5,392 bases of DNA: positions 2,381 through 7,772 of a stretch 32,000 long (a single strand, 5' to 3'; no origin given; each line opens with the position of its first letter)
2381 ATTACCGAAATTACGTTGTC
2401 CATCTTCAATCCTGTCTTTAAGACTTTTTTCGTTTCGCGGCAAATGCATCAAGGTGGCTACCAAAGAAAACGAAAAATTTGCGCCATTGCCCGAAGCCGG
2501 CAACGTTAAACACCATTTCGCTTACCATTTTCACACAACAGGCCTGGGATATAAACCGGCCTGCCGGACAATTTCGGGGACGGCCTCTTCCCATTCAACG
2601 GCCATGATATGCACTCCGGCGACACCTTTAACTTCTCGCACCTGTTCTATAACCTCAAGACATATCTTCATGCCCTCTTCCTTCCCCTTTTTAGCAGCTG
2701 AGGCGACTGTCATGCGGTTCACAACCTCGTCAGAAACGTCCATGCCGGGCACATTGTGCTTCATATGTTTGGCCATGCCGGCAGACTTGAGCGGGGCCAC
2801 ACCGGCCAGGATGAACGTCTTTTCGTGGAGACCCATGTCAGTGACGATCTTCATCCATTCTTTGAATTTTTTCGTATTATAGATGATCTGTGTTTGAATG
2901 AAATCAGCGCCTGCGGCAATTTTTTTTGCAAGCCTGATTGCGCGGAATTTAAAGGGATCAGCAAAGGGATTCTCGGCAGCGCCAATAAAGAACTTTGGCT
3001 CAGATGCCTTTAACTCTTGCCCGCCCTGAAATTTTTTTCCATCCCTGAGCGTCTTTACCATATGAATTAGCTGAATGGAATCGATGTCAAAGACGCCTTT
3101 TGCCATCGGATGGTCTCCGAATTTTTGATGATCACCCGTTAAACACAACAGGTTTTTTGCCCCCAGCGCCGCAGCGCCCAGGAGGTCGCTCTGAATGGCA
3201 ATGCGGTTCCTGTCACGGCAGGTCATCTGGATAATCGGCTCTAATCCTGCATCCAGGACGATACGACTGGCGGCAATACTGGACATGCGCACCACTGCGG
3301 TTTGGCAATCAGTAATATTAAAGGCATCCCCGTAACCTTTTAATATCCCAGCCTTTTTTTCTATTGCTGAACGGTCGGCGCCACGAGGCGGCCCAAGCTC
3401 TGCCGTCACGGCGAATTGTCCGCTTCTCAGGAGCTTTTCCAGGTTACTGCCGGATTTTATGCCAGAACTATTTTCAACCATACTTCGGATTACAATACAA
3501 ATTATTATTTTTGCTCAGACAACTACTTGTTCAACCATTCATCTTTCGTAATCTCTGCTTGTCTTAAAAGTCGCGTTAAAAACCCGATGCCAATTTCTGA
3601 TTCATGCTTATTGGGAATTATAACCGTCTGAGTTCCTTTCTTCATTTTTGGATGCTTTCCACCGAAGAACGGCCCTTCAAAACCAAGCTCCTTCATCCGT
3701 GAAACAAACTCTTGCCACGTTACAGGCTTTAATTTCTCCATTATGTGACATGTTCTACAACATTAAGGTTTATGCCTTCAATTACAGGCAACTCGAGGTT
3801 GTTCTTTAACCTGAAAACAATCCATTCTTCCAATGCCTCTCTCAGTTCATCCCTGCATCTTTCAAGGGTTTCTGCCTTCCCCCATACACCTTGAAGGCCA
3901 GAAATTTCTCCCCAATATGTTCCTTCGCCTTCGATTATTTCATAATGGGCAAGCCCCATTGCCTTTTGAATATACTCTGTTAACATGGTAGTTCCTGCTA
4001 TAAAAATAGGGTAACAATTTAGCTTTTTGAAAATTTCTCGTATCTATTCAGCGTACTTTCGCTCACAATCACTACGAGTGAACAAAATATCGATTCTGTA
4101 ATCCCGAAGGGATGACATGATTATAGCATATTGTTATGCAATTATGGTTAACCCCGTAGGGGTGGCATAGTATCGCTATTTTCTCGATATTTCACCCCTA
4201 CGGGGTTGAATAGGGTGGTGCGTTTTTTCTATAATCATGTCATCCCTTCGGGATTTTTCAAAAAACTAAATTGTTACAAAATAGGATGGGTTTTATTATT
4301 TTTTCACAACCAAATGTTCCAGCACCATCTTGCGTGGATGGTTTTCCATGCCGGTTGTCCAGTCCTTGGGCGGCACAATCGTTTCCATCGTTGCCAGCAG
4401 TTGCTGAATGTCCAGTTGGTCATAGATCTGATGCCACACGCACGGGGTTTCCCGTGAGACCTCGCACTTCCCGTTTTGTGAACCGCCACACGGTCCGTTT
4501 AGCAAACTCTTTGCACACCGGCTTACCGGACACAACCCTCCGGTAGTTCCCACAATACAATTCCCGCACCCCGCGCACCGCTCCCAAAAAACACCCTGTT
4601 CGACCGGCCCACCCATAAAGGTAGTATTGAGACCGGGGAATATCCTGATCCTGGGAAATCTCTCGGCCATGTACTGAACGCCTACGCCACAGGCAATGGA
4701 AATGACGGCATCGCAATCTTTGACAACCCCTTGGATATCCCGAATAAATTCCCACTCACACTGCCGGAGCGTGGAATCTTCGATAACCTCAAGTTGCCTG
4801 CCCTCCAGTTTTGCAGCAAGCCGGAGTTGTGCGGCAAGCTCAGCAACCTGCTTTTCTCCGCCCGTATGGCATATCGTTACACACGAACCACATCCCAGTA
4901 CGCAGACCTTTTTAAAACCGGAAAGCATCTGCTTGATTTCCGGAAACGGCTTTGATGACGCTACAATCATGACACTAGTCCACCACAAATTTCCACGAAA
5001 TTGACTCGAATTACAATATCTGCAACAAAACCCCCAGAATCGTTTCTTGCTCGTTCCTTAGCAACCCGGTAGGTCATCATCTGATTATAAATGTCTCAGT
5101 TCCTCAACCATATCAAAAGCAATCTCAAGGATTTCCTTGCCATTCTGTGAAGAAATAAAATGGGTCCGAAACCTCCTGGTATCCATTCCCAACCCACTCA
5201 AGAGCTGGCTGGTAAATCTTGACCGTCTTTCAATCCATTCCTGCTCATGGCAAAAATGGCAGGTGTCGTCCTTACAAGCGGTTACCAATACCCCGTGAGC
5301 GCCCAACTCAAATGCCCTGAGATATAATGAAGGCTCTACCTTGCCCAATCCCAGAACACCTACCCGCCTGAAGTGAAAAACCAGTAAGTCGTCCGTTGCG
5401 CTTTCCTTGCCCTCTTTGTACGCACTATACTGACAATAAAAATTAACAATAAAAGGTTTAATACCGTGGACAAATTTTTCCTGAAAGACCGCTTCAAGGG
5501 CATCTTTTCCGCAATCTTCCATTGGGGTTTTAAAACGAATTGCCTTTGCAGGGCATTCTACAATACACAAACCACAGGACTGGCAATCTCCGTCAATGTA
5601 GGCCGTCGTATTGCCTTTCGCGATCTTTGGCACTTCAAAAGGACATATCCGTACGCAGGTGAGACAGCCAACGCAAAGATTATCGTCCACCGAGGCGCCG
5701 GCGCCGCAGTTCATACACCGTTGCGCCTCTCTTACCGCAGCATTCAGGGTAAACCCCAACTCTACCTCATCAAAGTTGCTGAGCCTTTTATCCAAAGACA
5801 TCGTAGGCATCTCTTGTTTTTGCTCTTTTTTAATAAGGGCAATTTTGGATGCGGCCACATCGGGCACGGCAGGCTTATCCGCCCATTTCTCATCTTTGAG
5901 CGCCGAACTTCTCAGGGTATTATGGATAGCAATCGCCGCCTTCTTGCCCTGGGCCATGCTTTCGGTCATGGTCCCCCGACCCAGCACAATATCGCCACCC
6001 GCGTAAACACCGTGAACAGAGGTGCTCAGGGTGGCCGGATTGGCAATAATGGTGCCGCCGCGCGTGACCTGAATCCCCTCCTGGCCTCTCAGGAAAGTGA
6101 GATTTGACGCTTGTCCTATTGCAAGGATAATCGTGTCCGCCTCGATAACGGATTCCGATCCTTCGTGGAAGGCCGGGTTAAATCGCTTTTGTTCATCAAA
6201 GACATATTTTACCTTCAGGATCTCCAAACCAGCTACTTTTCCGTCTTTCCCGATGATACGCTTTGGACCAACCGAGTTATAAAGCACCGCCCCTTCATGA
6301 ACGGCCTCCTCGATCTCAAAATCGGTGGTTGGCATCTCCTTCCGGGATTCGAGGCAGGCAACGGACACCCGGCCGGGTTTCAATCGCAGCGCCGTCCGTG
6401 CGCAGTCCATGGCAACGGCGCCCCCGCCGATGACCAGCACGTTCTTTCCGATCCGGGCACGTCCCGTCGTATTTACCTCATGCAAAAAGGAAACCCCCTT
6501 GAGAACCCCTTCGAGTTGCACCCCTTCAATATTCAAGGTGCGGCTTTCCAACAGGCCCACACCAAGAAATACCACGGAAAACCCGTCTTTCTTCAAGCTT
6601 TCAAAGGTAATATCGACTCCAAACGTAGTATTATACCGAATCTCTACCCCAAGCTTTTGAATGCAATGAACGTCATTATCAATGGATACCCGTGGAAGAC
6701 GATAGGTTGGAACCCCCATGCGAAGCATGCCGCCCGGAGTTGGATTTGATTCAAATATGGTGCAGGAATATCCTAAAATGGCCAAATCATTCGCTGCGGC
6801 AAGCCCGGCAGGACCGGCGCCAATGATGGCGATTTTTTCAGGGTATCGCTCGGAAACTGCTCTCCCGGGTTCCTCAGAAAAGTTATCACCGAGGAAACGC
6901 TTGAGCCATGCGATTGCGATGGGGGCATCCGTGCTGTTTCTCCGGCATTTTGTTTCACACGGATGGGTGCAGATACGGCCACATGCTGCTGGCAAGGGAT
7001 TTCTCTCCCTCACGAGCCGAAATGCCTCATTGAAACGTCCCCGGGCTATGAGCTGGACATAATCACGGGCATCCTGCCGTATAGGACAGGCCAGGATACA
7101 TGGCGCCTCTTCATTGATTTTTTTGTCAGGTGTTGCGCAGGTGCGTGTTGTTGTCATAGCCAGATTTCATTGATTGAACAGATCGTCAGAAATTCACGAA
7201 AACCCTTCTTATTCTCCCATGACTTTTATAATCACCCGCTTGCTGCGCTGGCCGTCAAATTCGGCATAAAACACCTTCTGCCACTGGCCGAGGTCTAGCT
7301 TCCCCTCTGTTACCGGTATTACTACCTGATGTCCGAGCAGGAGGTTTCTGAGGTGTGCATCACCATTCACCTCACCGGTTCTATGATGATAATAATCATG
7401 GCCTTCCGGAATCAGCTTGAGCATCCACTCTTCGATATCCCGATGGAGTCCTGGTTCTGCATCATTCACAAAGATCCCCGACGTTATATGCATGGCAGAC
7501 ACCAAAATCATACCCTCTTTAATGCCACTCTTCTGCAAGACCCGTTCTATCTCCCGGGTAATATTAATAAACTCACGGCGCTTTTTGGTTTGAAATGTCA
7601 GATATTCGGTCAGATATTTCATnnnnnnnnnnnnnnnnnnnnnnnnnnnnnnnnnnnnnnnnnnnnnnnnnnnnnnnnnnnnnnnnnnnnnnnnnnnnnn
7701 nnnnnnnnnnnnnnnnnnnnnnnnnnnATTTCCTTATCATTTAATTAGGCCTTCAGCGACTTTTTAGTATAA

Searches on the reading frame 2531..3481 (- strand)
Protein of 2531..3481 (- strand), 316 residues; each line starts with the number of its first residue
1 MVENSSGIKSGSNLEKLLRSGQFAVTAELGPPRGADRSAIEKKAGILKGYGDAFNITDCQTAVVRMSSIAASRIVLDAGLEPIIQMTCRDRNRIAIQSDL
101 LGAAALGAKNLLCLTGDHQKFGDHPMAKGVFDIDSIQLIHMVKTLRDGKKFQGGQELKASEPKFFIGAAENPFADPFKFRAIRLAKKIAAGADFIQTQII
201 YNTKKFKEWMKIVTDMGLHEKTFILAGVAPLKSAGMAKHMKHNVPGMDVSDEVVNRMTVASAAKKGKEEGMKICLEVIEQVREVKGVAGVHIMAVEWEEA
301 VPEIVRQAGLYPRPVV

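Call 8: search_protein_families(library=pfam, proteins=[window:2531-3481:-], max_evalue=0.01)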
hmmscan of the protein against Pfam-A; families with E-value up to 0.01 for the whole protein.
window:2531-3481:- (316 aa): 1 family
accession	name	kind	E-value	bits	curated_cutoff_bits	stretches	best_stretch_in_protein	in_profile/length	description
PF02219.23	MTHFR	-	1.2e-38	133.5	24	1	14-309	2-287/287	Methylenetetrahydrofolate reductase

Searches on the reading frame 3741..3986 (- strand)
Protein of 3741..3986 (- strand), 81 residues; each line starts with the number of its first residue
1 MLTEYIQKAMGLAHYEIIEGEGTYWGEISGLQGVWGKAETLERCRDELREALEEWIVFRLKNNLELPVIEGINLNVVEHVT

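Call 8: search_protein_families(library=pfam, proteins=[window:3741-3986:-], max_evalue=0.01)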
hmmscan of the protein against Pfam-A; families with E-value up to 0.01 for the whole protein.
window:3741-3986:- (81 aa): 1 family
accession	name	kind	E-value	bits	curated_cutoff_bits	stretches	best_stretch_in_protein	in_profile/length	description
PF21748.3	UPF0150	-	1.4e-28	99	27.3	1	4-67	1-64/64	UPF0150-like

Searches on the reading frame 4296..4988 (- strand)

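Call 8: search_protein_families(library=pfam, proteins=[window:4296-4988:-], max_evalue=0.01)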
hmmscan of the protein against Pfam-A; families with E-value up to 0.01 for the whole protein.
window:4296-4988:- (230 aa): 2 families
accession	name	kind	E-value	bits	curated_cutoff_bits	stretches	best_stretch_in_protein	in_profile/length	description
PF12225.13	DUF5981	-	1e-34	118.5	23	1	117-210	1-94/95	Methylene-tetrahydrofolate reductase C terminal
PF25160.1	LdpA_Fe-S-bd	-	0.0047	17.1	27.6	0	130-156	20-41/49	LdpA Fe-S cluster-binding domain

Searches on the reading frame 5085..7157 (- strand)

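Call 4: search_protein_families(library=pfam, proteins=[window:5085-7157:-], max_evalue=0.01)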
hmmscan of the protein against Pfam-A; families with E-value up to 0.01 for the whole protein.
window:5085-7157:- (690 aa): 20 families
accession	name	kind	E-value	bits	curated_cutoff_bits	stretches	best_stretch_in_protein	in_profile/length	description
PF07992.20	Pyr_redox_2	-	1.4e-25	90.7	26.1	1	108-404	2-291/291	Pyridine nucleotide-disulphide oxidoreductase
PF14691.11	Fer4_20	-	3.5e-22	78.8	25.8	2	17-95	29-110/113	Dihydroprymidine dehydrogenase domain II, 4Fe-4S cluster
PF02662.21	FlpD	-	4.8e-20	72.2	22.3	1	570-690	1-122/123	Methyl-viologen-reducing hydrogenase, delta subunit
PF13738.12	Pyr_redox_3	-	2.9e-10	40.3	30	1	237-388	164-305/305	Pyridine nucleotide-disulphide oxidoreductase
PF13450.12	NAD_binding_8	-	1.5e-09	38.5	21.9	1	111-166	1-52/68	NAD(P)-binding Rossmann-like domain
PF00070.33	Pyr_redox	-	4e-07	30.9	22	0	108-142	1-35/82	Pyridine nucleotide-disulphide oxidoreductase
PF13187.11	Fer4_9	-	1.5e-06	28.6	27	1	495-540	2-52/52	4Fe-4S dicluster domain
PF14697.11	Fer4_21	-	2.8e-06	27.8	35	1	488-541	1-58/59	4Fe-4S dicluster domain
PF01262.27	AlaDh_PNT_C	-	3.1e-06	27.2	23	0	105-140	27-62/214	Alanine dehydrogenase/PNT, C-terminal domain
PF13237.11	Fer4_10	-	3.6e-06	27.2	25.5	1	490-536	4-53/53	4Fe-4S dicluster domain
PF01266.30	DAO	-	5.2e-06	26.6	27.9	1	108-143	1-37/353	FAD dependent oxidoreductase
PF00037.32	Fer4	-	8.8e-06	25.8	21.1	2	489-509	2-22/24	4Fe-4S binding domain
PF03486.20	HI0933_like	-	1.7e-05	24.8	50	1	108-147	2-41/244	HI0933-like protein Rossmann domain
PF12838.12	Fer4_7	-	2.7e-05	25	27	1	495-539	2-52/52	4Fe-4S dicluster domain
PF00890.30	FAD_binding_2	-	6.8e-05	22.7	20.4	1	109-143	2-36/414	FAD binding domain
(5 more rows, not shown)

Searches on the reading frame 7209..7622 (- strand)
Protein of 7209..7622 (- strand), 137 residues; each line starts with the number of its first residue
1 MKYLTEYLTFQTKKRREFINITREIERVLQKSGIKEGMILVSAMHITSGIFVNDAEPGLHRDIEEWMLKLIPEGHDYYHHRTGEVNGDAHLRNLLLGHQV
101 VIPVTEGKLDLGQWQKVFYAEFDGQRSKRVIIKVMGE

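Call 8: search_protein_families(library=pfam, proteins=[window:7209-7622:-], max_evalue=0.01)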
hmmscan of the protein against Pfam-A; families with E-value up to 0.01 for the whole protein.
window:7209-7622:- (137 aa): 1 family
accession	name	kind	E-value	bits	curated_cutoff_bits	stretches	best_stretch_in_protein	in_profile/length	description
PF01894.22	UPF0047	-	3.6e-39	134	27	1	20-134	1-117/117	Uncharacterised protein family UPF0047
